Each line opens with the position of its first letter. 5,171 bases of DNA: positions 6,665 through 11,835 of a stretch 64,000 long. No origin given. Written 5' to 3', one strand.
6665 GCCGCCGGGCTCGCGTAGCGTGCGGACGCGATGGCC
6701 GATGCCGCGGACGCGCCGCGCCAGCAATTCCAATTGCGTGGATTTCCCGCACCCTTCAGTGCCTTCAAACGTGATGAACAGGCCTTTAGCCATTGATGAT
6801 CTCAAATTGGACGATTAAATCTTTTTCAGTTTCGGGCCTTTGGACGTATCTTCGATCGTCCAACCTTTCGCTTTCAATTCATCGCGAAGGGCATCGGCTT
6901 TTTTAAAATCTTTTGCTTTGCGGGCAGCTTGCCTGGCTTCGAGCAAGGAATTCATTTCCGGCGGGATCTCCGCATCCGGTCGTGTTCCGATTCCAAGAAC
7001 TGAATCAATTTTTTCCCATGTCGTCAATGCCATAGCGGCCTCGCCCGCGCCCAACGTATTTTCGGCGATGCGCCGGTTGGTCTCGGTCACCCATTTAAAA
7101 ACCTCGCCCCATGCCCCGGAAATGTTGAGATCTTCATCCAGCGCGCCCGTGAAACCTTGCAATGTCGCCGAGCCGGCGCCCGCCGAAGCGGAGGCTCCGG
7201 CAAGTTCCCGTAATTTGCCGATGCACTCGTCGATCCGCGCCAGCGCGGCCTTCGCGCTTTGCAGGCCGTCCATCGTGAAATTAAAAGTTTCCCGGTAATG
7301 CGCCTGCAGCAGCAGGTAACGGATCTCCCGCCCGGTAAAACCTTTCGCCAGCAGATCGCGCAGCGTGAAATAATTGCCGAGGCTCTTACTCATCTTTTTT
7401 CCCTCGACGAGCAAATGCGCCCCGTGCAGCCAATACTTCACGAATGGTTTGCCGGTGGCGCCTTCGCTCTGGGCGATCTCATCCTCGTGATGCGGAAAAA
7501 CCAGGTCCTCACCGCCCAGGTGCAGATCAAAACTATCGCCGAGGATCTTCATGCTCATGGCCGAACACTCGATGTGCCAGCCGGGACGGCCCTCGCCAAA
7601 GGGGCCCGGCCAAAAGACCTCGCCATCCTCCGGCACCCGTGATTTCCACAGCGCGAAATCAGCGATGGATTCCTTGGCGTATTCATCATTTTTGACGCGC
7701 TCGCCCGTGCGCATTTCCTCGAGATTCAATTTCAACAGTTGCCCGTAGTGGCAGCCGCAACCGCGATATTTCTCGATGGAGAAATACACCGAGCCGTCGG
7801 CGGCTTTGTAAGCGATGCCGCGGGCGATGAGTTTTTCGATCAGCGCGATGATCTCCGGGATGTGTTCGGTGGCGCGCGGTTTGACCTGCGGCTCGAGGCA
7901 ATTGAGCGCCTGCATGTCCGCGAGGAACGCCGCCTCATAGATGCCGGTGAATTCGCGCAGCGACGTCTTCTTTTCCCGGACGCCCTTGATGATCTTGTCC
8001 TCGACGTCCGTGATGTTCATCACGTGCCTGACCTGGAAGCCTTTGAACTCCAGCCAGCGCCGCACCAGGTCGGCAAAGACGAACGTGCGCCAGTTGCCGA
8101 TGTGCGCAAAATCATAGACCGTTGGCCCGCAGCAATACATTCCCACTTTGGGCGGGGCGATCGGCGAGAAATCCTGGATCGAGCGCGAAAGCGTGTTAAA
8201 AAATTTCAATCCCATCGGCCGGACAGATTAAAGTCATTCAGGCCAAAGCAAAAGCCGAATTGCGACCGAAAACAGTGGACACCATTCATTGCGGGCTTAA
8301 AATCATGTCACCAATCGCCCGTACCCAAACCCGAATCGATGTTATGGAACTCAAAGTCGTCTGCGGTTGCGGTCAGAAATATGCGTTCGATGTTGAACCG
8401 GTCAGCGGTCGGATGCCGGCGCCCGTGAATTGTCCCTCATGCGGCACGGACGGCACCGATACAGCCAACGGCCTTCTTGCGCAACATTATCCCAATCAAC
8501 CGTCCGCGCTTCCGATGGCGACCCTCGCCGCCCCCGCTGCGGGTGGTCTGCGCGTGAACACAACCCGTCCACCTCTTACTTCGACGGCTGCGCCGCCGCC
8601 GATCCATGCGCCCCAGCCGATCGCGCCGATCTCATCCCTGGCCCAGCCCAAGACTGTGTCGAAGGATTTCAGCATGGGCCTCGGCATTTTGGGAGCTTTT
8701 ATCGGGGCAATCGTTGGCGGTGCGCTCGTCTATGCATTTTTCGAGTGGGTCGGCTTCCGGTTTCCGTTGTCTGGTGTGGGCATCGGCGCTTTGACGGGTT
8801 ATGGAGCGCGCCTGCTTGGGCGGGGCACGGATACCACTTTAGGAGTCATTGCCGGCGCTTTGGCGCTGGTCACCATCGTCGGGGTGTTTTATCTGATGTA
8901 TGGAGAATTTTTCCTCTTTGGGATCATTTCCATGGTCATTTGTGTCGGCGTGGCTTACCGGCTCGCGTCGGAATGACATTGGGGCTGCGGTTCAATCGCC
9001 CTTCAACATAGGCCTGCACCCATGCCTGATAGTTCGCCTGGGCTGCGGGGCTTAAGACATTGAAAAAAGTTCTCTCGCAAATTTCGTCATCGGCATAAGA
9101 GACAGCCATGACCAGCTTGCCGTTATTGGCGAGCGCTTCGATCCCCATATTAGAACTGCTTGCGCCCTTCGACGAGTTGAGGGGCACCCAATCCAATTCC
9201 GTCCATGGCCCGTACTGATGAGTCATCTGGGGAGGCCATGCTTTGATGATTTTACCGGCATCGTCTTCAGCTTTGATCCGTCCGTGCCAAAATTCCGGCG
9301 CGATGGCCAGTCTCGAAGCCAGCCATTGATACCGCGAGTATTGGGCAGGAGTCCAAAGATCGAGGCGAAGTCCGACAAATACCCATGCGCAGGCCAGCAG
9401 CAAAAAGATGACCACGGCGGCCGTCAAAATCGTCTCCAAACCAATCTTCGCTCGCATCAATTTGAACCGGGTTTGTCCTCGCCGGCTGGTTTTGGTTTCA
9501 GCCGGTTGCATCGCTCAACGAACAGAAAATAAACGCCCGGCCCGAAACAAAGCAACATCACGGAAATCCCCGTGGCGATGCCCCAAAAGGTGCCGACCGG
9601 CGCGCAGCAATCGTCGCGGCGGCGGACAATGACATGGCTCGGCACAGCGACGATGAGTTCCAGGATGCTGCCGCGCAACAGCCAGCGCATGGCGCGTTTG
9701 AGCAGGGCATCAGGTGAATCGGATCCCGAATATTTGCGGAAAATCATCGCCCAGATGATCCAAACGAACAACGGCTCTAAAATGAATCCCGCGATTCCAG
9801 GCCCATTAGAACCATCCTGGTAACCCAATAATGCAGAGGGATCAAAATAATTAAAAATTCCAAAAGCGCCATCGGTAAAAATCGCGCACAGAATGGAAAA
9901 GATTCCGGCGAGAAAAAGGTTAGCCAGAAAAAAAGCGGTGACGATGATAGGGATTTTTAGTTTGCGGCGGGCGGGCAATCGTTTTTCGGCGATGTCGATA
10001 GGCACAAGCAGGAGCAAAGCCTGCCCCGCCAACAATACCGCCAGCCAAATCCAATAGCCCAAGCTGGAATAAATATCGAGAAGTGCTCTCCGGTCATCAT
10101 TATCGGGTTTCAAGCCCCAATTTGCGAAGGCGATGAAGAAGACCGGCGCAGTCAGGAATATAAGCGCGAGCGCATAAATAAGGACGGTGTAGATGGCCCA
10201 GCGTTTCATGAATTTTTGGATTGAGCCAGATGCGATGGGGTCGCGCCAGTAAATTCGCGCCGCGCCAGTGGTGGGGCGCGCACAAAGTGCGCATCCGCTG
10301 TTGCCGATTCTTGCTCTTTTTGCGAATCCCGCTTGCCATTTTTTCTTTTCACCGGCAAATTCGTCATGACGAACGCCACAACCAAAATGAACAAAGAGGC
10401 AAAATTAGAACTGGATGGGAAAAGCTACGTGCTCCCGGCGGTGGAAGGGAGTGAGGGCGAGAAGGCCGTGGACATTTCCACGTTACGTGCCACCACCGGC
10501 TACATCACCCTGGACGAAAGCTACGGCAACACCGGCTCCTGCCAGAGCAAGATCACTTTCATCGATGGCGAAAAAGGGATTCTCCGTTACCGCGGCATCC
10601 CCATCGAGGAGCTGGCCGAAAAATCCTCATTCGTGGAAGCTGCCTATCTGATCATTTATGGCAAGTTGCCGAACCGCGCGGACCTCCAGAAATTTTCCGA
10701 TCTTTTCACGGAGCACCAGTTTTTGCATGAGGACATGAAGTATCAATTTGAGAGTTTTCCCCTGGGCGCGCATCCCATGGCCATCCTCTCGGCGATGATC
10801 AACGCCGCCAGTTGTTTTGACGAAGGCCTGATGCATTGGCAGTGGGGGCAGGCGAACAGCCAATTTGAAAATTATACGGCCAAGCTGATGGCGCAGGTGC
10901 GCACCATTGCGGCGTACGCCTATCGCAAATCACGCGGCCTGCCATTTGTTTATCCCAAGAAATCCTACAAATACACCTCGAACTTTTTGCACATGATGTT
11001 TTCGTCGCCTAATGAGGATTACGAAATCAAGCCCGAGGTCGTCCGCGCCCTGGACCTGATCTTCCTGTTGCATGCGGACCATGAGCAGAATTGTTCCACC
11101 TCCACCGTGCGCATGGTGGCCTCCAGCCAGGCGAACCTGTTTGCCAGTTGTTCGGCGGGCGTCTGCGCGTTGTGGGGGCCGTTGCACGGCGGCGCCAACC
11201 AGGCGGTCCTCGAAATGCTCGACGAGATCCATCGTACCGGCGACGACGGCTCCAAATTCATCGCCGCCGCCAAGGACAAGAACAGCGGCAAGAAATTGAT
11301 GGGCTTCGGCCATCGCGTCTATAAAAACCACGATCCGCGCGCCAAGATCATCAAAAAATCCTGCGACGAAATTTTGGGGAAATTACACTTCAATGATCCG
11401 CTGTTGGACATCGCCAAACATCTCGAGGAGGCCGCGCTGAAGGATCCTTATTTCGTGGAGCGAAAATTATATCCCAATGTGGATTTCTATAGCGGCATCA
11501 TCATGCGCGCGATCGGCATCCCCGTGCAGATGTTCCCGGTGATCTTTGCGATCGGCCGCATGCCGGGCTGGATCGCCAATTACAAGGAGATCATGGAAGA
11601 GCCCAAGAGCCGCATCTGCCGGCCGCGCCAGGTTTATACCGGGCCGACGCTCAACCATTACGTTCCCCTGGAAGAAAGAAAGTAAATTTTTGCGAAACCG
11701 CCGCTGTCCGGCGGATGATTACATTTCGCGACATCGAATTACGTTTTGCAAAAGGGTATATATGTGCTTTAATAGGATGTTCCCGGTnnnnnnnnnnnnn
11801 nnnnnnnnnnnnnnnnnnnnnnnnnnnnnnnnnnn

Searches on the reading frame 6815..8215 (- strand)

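Call 74: search_protein_families(library=pfam, proteins=[window:6815-8215:-], max_evalue=0.0001)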
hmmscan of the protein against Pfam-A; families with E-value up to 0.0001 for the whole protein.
window:6815-8215:- (466 aa): 5 families
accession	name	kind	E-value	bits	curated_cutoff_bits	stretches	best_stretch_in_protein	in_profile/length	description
PF01406.26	tRNA-synt_1e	-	1e-111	373.6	27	1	16-322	2-300/301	tRNA synthetases class I (C) catalytic domain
PF23493.1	CysS_C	-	4.1e-11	43.2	23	1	415-459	2-46/51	Cysteinyl-tRNA ligase anticodon binding domain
PF09334.17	tRNA-synt_1g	-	8e-07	28.6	20.1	0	263-318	316-371/391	tRNA synthetases class I (M)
PF01921.24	tRNA-synt_1f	-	9.1e-07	28.6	27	0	270-321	278-328/360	tRNA synthetases class I (K)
PF00133.28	tRNA-synt_1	-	3.2e-05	23.3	22.7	0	247-312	347-412/414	tRNA synthetases class I (I, L, M and V)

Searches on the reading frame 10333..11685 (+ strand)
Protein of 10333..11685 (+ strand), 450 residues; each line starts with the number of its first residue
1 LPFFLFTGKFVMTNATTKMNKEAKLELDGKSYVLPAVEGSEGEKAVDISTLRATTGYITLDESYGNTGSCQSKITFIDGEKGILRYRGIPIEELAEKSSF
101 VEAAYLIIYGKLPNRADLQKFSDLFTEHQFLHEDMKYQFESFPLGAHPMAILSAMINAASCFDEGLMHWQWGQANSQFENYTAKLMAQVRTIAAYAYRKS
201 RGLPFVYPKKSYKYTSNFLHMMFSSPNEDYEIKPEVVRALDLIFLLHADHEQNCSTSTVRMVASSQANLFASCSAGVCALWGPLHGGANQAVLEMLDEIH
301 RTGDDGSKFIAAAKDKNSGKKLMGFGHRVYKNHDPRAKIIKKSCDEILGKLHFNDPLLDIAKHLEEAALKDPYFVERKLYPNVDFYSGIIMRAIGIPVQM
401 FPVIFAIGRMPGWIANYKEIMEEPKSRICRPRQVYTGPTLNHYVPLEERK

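Call 74: search_protein_families(library=pfam, proteins=[window:10333-11685:+], max_evalue=0.0001)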
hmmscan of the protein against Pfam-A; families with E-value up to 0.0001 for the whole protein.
window:10333-11685:+ (450 aa): 1 family
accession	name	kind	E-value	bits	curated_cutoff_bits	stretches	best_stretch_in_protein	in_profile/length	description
PF00285.26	Citrate_synt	-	1e-132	442.9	27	1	65-432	3-357/357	Citrate synthase, C-terminal domain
